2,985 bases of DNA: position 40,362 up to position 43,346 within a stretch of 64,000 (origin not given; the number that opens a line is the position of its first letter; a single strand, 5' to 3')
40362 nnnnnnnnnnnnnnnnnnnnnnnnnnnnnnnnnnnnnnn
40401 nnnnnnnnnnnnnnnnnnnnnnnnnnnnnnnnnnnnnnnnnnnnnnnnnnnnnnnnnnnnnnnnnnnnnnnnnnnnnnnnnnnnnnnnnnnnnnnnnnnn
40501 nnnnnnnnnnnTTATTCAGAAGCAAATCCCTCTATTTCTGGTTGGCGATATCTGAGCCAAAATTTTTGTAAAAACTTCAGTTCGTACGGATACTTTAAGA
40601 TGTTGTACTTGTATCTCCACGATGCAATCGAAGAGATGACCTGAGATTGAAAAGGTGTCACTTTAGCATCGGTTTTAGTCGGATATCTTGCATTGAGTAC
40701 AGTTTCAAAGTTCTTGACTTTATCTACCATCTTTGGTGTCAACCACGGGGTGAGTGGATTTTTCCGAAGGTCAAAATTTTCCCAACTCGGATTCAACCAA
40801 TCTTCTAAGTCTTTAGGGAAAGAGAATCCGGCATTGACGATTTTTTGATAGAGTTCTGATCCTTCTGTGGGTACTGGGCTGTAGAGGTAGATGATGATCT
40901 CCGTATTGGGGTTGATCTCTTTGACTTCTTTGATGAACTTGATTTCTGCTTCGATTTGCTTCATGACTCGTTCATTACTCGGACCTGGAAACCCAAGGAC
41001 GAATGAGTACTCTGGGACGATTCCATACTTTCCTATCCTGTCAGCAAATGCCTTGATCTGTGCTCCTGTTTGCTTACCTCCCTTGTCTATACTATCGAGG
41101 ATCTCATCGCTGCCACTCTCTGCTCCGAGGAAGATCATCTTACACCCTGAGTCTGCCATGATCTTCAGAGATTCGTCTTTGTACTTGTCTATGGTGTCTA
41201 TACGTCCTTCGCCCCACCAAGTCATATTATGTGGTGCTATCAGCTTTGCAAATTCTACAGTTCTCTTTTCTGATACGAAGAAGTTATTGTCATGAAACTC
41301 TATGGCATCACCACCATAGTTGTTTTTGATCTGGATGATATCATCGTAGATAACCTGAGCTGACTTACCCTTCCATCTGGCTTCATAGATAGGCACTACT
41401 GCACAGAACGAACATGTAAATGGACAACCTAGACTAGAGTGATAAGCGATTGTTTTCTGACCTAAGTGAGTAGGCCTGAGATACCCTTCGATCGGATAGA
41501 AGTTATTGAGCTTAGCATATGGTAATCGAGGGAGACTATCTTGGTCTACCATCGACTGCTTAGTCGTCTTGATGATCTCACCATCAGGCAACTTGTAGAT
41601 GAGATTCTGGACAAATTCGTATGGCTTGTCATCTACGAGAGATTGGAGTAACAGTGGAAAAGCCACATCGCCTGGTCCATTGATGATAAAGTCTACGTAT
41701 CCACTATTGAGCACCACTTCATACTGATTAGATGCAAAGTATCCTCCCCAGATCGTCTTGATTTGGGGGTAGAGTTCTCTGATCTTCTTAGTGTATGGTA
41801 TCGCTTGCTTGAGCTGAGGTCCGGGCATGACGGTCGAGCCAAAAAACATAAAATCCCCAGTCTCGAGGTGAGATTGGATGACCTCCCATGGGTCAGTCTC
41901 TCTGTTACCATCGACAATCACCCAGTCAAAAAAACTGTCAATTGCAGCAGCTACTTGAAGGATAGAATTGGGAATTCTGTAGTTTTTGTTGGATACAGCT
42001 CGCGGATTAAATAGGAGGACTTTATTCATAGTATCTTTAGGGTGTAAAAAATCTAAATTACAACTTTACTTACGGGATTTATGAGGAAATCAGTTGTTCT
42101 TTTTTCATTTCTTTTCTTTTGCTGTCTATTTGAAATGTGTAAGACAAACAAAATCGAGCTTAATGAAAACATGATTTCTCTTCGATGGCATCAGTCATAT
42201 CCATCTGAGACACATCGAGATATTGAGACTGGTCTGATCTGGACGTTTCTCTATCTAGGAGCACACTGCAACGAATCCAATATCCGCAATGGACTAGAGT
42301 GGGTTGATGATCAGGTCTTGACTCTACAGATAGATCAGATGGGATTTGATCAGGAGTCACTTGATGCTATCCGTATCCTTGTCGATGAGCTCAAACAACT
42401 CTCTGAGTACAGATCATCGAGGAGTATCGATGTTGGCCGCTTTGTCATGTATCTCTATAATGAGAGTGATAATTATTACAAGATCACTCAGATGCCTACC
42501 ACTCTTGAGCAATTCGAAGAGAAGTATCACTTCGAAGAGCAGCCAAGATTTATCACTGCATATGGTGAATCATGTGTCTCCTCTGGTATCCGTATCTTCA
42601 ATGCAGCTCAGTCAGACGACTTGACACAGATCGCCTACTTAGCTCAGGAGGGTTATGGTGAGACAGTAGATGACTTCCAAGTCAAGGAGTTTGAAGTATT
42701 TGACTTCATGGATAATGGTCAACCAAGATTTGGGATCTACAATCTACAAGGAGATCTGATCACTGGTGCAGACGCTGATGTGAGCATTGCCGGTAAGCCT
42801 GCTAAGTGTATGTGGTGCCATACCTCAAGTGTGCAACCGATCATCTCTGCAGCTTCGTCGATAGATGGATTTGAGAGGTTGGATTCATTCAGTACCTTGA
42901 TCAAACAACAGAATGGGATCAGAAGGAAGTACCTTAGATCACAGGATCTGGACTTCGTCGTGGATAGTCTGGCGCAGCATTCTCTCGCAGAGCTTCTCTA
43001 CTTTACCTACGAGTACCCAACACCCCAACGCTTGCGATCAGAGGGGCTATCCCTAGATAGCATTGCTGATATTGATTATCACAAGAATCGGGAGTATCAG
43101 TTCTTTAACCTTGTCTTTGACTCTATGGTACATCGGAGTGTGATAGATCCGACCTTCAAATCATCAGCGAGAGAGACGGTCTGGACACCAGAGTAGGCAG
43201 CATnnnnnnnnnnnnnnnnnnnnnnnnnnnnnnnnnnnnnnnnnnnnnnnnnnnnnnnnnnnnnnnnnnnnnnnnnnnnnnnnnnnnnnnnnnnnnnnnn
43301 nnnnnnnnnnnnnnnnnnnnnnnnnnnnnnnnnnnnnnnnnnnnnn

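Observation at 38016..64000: Atypical surface-modification island: three B12-radical-SAM paralogues plus methyl-, sulfo- and GT-C transferases around a giant T9SS adhesin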

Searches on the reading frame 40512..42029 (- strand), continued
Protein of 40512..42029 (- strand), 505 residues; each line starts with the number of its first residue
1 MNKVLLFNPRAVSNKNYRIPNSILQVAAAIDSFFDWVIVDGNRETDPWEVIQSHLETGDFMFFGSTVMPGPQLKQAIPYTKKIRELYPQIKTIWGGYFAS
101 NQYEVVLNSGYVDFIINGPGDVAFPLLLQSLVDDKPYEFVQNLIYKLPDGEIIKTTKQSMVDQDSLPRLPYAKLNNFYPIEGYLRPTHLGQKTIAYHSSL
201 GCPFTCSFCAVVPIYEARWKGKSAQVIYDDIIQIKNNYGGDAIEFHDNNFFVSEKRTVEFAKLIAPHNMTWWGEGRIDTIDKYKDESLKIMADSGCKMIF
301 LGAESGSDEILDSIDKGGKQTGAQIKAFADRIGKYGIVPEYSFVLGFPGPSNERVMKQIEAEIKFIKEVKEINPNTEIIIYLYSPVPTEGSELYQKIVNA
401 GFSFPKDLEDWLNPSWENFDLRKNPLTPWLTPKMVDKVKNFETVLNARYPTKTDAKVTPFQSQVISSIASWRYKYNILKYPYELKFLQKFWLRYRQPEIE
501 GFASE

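Call 52: find_encoding_contigs(protein=P0004, flank=10000, max_places=1)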
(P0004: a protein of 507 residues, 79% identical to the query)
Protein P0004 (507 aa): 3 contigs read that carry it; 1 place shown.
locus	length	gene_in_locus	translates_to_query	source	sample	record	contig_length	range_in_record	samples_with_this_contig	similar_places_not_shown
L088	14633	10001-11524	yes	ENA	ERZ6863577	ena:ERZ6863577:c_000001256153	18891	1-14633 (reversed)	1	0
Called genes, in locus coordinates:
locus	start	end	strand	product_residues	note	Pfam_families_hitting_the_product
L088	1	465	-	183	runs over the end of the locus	PF04542:Sigma70_r2, PF08281:Sigma70_r4_2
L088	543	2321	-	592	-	PF04932:Wzy_C, PF00515:TPR_1 (faint), PF07719:TPR_2 (faint)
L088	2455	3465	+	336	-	-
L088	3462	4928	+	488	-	PF04055:Radical_SAM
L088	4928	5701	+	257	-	PF01209:Ubie_methyltran (weak), PF03848:TehB (faint), PF13847:Methyltransf_31 (weak), PF08241:Methyltransf_11, PF08242:Methyltransf_12 (weak), PF13649:Methyltransf_25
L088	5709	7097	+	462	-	PF02310:B12-binding, PF19864:Radical_SAM_N2 (weak), PF04055:Radical_SAM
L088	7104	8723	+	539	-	PF09594:GT87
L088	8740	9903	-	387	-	-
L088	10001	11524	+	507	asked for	PF02310:B12-binding, PF04055:Radical_SAM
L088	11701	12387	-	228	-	PF03602:Cons_hypoth95 (weak), PF05175:MTS, PF03848:TehB (weak), PF13847:Methyltransf_31, PF13649:Methyltransf_25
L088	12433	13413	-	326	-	PF02779:Transket_pyr, PF02780:Transketolase_C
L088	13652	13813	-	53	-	-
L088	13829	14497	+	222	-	PF05430:Methyltransf_30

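Call 53: find_encoding_contigs(protein=P0006, flank=10000, max_places=1)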
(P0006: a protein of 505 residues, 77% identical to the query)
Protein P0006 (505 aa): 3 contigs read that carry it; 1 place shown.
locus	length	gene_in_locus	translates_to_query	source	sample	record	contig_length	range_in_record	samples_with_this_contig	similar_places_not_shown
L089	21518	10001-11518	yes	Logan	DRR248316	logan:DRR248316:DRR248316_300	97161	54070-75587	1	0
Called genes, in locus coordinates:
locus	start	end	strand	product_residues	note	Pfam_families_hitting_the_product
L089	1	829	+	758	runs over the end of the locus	PF20256:MoCoBD_2, PF02738:MoCoBD_1, PF20256:MoCoBD_2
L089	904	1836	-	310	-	PF01156:IU_nuc_hydro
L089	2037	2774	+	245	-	PF00106:adh_short, PF01370:Epimerase (weak), PF08659:KR, PF13561:adh_short_C2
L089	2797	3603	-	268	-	PF00254:FKBP_C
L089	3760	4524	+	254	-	-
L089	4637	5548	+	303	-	-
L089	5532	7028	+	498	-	PF04055:Radical_SAM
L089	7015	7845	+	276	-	PF01209:Ubie_methyltran (weak), PF10294:Methyltransf_16, PF03848:TehB (weak), PF09445:Methyltransf_15 (weak), PF13649:Methyltransf_25, PF13847:Methyltransf_31, PF08241:Methyltransf_11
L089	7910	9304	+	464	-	PF02310:B12-binding, PF04055:Radical_SAM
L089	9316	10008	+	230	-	PF05175:MTS, PF06325:PrmA (weak), PF03602:Cons_hypoth95 (weak), PF13847:Methyltransf_31, PF08241:Methyltransf_11, PF08242:Methyltransf_12 (weak), PF13649:Methyltransf_25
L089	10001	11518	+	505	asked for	PF02310:B12-binding (weak), PF04055:Radical_SAM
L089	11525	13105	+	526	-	PF09594:GT87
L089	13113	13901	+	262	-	PF10364:NKWYS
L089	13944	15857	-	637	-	PF04932:Wzy_C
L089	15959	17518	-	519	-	PF01293:PEPCK_ATP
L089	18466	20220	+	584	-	PF13365:Trypsin_2, PF13620:CarboxypepD_reg (weak), PF00404:Dockerin_1 (weak)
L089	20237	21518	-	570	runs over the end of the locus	PF07969:Amidohydro_3, PF01979:Amidohydro_1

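Call 55: find_homologous_proteins(query=L086:267-1181:+, max_evalue=0.00001)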
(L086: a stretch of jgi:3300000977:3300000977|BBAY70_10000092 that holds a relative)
Query L086:267-1181:+ (304 aa): 135 proteins with E <= 0.00001 among 1042 candidates; the best 120 are listed.
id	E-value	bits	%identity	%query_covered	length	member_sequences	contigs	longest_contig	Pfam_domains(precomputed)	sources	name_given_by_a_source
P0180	3.2e-196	669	100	100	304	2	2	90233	-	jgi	-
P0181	1.1e-117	411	63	95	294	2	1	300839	-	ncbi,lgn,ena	-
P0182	3.4e-113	396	62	96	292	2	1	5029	-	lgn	-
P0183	1.0e-88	316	52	94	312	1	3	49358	-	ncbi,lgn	-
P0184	1.6e-73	266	48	95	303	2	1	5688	-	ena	-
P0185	3.6e-67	245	43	97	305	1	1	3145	-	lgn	-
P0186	1.7e-64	236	41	99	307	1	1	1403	-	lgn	-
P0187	1.1e-61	227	41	97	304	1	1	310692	-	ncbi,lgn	-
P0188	8.5e-61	224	42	95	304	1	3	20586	-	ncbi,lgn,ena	-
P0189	1.6e-57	213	39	95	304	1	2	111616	-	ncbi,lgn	-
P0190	7.3e-57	211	40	97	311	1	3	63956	-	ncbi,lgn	-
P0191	2.6e-50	190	39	92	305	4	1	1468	-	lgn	-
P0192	1.1e-49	188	35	98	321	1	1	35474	PF19117.6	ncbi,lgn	-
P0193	9.1e-48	181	38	95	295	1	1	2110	-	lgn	-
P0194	1.8e-47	180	35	95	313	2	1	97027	-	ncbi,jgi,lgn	-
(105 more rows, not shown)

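Call 65: predict_structure(alignment_id=A6)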
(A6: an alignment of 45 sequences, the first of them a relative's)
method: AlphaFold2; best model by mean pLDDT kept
length: 304 residues; sequences in the alignment: 45
mean_pLDDT: 91.9   pTM: 0.89
mean pLDDT of the five models: 91.9, 91.6, 91.5, 91.2, 90.7
residues with pLDDT >= 90: 242; 70-90: 39; 50-70: 22; < 50: 1
segments of 3 or more residues with pLDDT < 50: none
pLDDT, mean of each block of 10 residues (from residue 1): 67 97 96 97 97 97 98 98 96 95 98 95 94 97 95 79 93 95 96 97 97 93 93 97 96 89 66 82 81 92 70
secondary structure, 60 per line:
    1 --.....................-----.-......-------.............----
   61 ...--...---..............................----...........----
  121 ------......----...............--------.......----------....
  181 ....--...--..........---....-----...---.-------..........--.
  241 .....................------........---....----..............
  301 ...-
elements in order: H3-23 H31-36 H44-56 E61-63 E66-68 H72-101 E106-112 H113-116 E127-132 H137-151 E160-166 H177-184 E187-189 H192-201 H205-208 H228-237 H240-261 H268-272 E273-275 E279-282 H287-303

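Call 67: fold_search(model_id=the predicted structure, library=pdb)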
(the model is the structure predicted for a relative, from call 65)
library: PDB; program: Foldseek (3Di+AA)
matches with E <= 10: 624; with E <= 0.001: 0
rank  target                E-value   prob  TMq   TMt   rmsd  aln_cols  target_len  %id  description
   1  7bxo_E                4.6e-02  0.97  0.26  0.53   4.7       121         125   12  Crystal structure of the toxin-antitoxin with AMP-PNP (released 2020-09-30)
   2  7bxo_A                7.5e-02  0.91  0.25  0.51   4.9       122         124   13  Crystal structure of the toxin-antitoxin with AMP-PNP (released 2020-09-30)
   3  8eju_A                1.0e-01  0.72  0.16  0.19  11.7       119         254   16  The crystal structure of Pseudomonas putida PcaR (released 2024-03-20)
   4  2xrn_A                1.2e-01  0.89  0.17  0.22  10.6       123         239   12  Crystal structure of TtgV (released 2010-12-01)
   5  2xrn_B                1.2e-01  0.89  0.17  0.22  10.6       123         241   12  Crystal structure of TtgV (released 2010-12-01)
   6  8eju_B                1.2e-01  0.75  0.17  0.19  11.8       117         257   14  The crystal structure of Pseudomonas putida PcaR (released 2024-03-20)
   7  6m6u_A                1.2e-01  0.84  0.24  0.49   4.7       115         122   11  Crystal structure the toxin-antitoxin MntA-HpeT mutant-D39ED41E (released 2020-09-30)
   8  6m6u_F                1.3e-01  0.84  0.24  0.49   4.8       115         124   11  Crystal structure the toxin-antitoxin MntA-HpeT mutant-D39ED41E (released 2020-09-30)
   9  8ejv_A                1.3e-01  0.72  0.16  0.19  11.3       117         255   13  The crystal structure of Pseudomonas putida PcaR in complex with succinate (released 2024-03-20)
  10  9e6a_B                1.4e-01  0.38  0.15  0.18  11.2       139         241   15  Pseudomonas putida KT2440 IclR-type transcription factor (PP_2609) (released 2025-11-12)
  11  3mq0_B                1.4e-01  0.25  0.13  0.16  14.6       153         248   14  Crystal Structure of Agobacterium tumefaciens repressor BlcR (released 2011-03-30)
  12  5h1a_A                1.5e-01  0.60  0.16  0.20  10.3       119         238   10  Crystal structure of an IclR homolog from Microbacterium sp. strain HM58-2 (released 2017-01-18)
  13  5tjj_A                1.8e-01  0.84  0.19  0.22  12.2       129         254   16  Crystal structure of IcIR transcriptional regulator from Alicyclobacillus acidocaldarius (released 2016-10-26)
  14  5h1a_C                1.9e-01  0.57  0.17  0.21  10.3       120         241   10  Crystal structure of an IclR homolog from Microbacterium sp. strain HM58-2 (released 2017-01-18)
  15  5h1a_B                2.0e-01  0.69  0.17  0.21  10.3       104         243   12  Crystal structure of an IclR homolog from Microbacterium sp. strain HM58-2 (released 2017-01-18)
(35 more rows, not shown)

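Call 73: search_protein_families(library=pfam, proteins=[L053:6099-7325:+, L056:5970-7157:+, L077:7858-9030:+, L013:7145-8329:+, L006:5986-7185:+, L083:7352-9046:+, L006:8877-9911:+, L013:6295-7044:-, L013:8322-9215:+, L055:7248-8414:+], max_evalue=0.01)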
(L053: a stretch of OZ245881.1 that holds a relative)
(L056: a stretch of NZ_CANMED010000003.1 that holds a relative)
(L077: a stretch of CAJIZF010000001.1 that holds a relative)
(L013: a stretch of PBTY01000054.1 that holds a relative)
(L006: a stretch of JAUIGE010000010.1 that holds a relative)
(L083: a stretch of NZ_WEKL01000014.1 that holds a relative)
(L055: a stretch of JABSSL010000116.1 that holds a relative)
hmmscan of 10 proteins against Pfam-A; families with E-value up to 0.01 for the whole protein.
L053:6099-7325:+ (408 aa): 1 family
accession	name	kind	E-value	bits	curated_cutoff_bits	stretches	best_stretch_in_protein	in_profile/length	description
PF01943.22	Polysacc_synt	-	4.8e-06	26.7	28.2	1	32-275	5-262/274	Polysaccharide biosynthesis protein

L056:5970-7157:+ (395 aa): 0 families

L077:7858-9030:+ (390 aa): 0 families

L013:7145-8329:+ (394 aa): 0 families

L006:5986-7185:+ (399 aa): 0 families

L083:7352-9046:+ (564 aa): 6 families
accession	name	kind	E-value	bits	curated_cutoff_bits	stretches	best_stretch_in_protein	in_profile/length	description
PF00005.33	ABC_tran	-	6.4e-31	108.2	25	1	364-513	1-137/137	ABC transporter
PF02463.25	SMC_N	-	4.5e-05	23.4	40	1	441-550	110-206/220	RecF/RecN/SMC N terminal domain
PF13401.12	AAA_22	-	0.00018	22.3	27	1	375-529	6-106/130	AAA domain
PF20720.3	nSTAND3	-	0.00092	19.4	27.2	1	370-411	13-55/155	Novel STAND NTPase 3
PF03193.22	RsgA_GTPase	-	0.0014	18.9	30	1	328-396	62-128/174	RsgA GTPase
PF11808.13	PhoR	-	0.0065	17.3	27.1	0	151-196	4-48/86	Phosphate regulon sensor protein PhoR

L006:8877-9911:+ (344 aa): 1 family
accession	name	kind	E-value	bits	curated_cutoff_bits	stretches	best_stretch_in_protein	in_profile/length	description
PF13472.12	Lipase_GDSL_2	-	4.1e-07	31.1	32.9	1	99-321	1-173/178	GDSL-like Lipase/Acylhydrolase family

L013:6295-7044:- (249 aa): 2 families
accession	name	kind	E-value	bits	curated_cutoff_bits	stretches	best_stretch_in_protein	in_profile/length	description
PF00535.33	Glycos_transf_2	-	1.6e-21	77.4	23.3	1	10-171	2-166/168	Glycosyl transferase family 2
PF13641.12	Glyco_tranf_2_3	-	0.00027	21.5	27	1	8-108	3-111/230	Glycosyltransferase like family 2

L013:8322-9215:+ (297 aa): 4 families
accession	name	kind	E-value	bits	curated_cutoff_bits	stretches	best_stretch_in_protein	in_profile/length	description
PF00535.33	Glycos_transf_2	-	3.5e-35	121.9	23.3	1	11-174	1-166/168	Glycosyl transferase family 2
PF10111.15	Glyco_tranf_2_2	-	2.7e-19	70.2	27.3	1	11-217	1-223/276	Glycosyltransferase like family 2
PF13641.12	Glyco_tranf_2_3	-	1e-16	62.1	27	1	8-180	2-179/230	Glycosyltransferase like family 2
PF13704.12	Glyco_tranf_2_4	-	0.0042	18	27.5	0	19-104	3-89/98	Glycosyl transferase family 2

L055:7248-8414:+ (388 aa): 0 families

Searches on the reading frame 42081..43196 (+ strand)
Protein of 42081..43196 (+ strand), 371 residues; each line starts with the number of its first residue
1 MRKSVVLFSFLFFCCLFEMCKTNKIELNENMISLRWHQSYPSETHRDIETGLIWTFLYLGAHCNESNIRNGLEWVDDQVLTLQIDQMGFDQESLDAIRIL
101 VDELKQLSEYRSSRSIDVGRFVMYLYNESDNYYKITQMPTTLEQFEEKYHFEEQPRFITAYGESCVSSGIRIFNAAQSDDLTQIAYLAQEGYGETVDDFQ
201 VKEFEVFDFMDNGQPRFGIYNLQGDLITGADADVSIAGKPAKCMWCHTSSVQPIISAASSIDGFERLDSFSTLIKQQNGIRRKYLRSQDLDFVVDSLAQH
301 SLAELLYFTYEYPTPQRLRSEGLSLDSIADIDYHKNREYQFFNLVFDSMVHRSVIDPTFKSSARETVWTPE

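Call 4: search_protein_families(library=pfam, proteins=[window:42081-43196:+], max_evalue=0.01)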
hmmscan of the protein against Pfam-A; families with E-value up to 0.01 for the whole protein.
window:42081-43196:+ (371 aa): 0 families

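Call 5: search_protein_families(library=ncbifam, proteins=[window:42081-43196:+], max_evalue=0.01)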
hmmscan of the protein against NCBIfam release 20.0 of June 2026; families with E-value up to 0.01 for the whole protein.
window:42081-43196:+ (371 aa): 0 families

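Call 37: search_solved_structures(query=A3, max_evalue=10)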
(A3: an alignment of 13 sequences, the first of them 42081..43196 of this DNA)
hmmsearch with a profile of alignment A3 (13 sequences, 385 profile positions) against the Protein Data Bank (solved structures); distinct sequences matched with E-value up to 10: 2.
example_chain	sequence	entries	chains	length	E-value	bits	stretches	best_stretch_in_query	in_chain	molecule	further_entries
3tz1_A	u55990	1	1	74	1.1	11.1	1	56-81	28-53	Troponin C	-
4yzp_A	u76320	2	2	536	1.2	11.1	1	207-242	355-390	Cellulose hydrolase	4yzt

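Call 81: search_protein_representatives(protein=window:42081-43196:+)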
Query: 371 residues. Proteins with E-value up to 0.001 (for the whole library): 250; up to 1e-10: 209; up to 1e-30: 111. The best 150 are listed.
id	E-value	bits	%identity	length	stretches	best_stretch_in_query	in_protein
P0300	2.3e-117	408.5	52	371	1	31-369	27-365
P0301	6.8e-94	331.3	44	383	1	2-366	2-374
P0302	1.7e-89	316.9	44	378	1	26-364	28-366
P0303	1.0e-86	307.7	41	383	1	16-355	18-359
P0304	7.4e-81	288.4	43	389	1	5-362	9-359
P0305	6.6e-75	268.9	42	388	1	6-321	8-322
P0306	1.2e-71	258.2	39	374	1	10-360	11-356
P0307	1.9e-60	221.3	38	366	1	30-330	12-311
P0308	2.2e-60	221.0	36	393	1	7-358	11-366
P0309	3.7e-58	213.7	37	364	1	31-322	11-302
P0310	1.2e-57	212.0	34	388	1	6-343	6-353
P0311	2.9e-57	210.8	37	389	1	7-325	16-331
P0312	3.4e-57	210.6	35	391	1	4-356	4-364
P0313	1.1e-55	205.6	37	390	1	14-328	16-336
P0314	1.4e-55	205.3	35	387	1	9-356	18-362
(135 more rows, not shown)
